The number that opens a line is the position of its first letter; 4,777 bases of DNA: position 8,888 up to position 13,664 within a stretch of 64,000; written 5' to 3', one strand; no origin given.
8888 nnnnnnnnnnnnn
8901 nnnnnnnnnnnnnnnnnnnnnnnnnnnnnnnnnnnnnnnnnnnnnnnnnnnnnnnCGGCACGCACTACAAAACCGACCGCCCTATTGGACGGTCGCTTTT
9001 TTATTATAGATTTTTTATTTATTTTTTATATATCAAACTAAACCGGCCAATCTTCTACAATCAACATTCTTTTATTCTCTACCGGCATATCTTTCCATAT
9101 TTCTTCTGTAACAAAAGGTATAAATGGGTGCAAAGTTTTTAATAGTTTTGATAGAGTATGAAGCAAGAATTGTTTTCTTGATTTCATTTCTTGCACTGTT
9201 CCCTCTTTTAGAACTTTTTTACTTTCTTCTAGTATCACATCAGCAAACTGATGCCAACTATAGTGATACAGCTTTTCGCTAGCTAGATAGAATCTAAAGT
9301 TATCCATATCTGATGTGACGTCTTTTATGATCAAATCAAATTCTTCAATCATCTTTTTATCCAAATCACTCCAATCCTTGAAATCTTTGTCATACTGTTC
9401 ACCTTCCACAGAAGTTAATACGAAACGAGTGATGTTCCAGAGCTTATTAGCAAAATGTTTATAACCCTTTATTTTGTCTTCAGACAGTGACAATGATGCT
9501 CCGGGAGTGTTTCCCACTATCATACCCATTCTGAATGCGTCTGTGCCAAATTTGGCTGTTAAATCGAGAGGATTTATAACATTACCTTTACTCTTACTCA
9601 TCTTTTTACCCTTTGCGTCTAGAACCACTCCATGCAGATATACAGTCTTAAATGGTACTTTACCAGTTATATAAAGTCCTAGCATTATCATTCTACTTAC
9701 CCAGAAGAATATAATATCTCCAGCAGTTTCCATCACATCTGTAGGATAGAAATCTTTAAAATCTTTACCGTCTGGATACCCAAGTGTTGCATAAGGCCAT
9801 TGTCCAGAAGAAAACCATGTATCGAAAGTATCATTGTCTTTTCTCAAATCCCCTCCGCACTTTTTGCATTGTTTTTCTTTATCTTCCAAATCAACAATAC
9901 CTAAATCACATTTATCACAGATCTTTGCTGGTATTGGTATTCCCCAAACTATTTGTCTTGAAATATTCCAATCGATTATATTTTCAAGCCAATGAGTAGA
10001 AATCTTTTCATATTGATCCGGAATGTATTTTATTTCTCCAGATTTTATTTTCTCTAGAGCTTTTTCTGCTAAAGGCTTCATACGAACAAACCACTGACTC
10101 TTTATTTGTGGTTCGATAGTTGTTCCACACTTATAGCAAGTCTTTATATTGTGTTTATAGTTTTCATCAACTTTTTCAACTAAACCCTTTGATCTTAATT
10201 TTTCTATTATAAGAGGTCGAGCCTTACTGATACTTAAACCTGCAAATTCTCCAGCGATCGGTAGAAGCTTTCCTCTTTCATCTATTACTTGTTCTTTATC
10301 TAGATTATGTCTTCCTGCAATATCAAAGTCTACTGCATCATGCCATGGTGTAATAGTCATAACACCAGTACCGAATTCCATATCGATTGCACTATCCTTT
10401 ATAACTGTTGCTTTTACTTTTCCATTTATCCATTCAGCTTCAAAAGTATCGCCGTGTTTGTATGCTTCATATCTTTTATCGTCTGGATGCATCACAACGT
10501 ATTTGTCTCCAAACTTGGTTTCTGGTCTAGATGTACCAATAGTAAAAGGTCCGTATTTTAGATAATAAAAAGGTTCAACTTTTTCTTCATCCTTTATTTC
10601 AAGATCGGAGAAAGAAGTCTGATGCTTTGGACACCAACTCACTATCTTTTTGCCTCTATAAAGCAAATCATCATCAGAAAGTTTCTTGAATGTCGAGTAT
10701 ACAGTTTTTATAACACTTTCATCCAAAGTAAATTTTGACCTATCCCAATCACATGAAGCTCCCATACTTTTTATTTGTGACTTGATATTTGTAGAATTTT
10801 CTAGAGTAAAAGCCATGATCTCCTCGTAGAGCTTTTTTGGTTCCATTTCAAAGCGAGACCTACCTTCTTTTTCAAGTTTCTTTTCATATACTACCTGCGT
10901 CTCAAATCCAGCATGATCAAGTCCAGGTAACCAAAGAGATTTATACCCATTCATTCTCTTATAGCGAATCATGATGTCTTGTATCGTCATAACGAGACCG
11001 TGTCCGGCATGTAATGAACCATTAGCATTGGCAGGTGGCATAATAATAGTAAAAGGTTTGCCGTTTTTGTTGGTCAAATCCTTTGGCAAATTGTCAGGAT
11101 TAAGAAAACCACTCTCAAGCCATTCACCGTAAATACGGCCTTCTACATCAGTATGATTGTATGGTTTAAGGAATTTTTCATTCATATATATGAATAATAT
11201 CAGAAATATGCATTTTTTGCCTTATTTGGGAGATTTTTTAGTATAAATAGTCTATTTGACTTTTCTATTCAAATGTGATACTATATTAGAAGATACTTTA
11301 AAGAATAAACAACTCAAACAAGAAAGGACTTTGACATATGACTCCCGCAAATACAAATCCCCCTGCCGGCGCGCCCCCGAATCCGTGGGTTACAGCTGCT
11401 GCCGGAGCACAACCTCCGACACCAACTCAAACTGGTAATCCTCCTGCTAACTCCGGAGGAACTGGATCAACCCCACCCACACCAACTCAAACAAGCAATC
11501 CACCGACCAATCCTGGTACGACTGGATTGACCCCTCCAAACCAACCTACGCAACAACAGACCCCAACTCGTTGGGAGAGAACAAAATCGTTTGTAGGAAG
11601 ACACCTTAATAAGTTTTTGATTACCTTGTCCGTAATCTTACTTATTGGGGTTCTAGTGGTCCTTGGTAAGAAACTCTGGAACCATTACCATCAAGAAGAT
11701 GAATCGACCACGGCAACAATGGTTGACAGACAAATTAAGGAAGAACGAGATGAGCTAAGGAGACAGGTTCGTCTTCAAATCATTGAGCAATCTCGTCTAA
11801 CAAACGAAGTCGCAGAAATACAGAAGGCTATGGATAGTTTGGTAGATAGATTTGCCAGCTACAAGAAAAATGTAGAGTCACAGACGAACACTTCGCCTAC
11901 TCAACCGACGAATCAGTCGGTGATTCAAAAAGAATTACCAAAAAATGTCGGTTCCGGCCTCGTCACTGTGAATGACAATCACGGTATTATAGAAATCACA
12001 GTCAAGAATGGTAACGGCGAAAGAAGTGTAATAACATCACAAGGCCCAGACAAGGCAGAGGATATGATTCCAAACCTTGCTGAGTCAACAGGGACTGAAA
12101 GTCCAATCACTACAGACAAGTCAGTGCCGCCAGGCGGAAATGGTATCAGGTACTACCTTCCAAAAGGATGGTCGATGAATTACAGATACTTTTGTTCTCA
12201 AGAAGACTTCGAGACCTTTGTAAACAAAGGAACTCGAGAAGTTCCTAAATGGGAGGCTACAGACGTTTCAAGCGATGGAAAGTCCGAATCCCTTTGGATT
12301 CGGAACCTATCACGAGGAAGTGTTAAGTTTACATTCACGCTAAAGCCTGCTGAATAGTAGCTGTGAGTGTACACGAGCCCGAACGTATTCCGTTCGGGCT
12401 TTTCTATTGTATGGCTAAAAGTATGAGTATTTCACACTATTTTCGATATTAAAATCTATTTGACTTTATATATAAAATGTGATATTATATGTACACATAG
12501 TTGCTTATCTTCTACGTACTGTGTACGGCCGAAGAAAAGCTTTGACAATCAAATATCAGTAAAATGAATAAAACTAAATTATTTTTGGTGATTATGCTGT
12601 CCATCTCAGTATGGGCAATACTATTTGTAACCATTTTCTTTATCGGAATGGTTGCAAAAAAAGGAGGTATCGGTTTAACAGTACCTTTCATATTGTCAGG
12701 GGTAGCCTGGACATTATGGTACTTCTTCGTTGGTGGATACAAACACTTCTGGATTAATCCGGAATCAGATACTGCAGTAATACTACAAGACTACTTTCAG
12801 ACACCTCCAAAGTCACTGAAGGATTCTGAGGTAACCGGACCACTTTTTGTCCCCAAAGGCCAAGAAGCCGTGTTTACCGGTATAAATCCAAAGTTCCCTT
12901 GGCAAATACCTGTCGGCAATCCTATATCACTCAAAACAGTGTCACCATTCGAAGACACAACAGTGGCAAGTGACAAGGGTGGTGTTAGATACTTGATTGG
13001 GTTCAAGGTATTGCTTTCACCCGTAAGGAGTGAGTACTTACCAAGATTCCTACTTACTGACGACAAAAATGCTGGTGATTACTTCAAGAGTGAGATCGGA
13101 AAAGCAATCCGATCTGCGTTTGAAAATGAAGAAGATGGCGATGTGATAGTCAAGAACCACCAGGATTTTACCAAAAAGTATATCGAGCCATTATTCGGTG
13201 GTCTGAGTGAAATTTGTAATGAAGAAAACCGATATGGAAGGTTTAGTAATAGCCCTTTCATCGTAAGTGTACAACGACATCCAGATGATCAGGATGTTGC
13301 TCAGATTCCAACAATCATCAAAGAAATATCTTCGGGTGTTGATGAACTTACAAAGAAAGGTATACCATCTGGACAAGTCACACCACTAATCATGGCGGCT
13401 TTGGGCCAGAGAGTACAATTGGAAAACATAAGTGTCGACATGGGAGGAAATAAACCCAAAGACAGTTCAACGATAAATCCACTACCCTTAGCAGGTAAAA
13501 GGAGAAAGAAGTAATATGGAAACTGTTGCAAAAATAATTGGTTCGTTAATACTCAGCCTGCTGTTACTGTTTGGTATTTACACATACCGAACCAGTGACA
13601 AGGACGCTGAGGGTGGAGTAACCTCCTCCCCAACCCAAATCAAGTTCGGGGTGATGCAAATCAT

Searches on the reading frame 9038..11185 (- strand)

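Call 7: search_protein_families(library=pfam, proteins=[window:9038-11185:-], max_evalue=0.01)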
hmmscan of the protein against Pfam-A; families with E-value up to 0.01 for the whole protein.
window:9038-11185:- (715 aa): 6 families
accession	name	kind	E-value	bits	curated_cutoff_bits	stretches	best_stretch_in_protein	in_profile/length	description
PF00133.28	tRNA-synt_1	-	1.6e-120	403.1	22.7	1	19-560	3-406/414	tRNA synthetases class I (I, L, M and V)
PF08264.19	Anticodon_1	-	2.4e-23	83.1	25.1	1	609-714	1-105/148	Anticodon-binding domain of tRNA ligase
PF09334.17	tRNA-synt_1g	-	5e-23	81.9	20.1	3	54-198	10-136/391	tRNA synthetases class I (M)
PF13603.12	tRNA-synt_1_2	-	0.00036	20.5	25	0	268-305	107-144/185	Leucyl-tRNA synthetase, editing domain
PF01406.26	tRNA-synt_1e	-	0.0032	17.3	27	0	510-557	235-282/301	tRNA synthetases class I (C) catalytic domain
PF01921.24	tRNA-synt_1f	-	0.0097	15.3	27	0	510-573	266-326/360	tRNA synthetases class I (K)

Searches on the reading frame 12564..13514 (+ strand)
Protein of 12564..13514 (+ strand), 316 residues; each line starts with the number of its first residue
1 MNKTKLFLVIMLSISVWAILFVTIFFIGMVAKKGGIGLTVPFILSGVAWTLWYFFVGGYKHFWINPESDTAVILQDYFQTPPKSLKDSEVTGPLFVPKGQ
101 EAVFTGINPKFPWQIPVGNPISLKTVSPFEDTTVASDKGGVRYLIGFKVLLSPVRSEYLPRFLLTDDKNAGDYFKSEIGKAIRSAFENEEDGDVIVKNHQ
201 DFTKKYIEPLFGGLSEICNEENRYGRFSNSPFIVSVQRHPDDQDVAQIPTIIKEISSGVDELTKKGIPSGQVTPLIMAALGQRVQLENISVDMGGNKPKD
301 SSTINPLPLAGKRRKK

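Call 7: search_protein_families(library=pfam, proteins=[window:12564-13514:+], max_evalue=0.01)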
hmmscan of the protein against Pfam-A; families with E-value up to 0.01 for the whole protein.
window:12564-13514:+ (316 aa): 0 families

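Call 66: search_solved_structures(query=A5, max_evalue=1)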
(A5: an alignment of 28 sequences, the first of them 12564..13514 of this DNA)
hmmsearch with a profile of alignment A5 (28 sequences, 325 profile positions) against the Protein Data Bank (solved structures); distinct sequences matched with E-value up to 1: 13.
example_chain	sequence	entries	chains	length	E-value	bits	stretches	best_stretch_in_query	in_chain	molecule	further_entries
8rrh_A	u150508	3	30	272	0.00012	24.7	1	70-293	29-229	Prohibitin 1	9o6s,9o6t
9unl_E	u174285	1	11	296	0.00016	24.3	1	70-293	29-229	Prohibitin 1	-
9o9z_A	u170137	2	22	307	0.00018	24.1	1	70-293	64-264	Prohibitin 1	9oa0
9wmj_A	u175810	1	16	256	0.02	17.5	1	108-283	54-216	Stomatin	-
9wkz_A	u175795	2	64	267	0.022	17.3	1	108-283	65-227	Stomatin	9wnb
9z7u_F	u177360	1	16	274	0.024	17.2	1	108-283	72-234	Stomatin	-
9oh9_A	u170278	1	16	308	0.03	16.9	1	108-283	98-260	Stomatin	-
4fvg_A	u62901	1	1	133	0.21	14.1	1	136-252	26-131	Stomatin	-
4fvf_A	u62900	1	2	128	0.22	14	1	138-252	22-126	Stomatin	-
4fvj_A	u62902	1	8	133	0.23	14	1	138-252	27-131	Stomatin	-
8z5g_A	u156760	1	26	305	0.3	13.6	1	107-212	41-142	Protein QmcA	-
9l3g_a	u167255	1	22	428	0.44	13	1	107-210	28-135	Flotillin-2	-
1go3_F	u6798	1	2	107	0.48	12.9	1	161-209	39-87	DNA-DIRECTED RNA POLYMERASE SUBUNIT F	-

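Call 67: search_protein_families(library=pfam, alignment_id=A5, max_evalue=0.01)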
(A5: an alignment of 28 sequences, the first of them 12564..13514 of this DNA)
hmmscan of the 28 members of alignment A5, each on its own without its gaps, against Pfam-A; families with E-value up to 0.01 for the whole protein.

A. member 1, window:12564-13514:+ (316 aa): 0 families

B. families by the number of members that match (of 28 scanned): 4 families
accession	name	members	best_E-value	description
PF01145.31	Band_7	5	1.9e-10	SPFH domain / Band 7 family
PF19845.4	DUF6320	1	0.00032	Family of unknown function (DUF6320)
PF01015.23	Ribosomal_S3Ae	1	0.0033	Ribosomal S3Ae family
PF14012.11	DUF4229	1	0.006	Protein of unknown function (DUF4229)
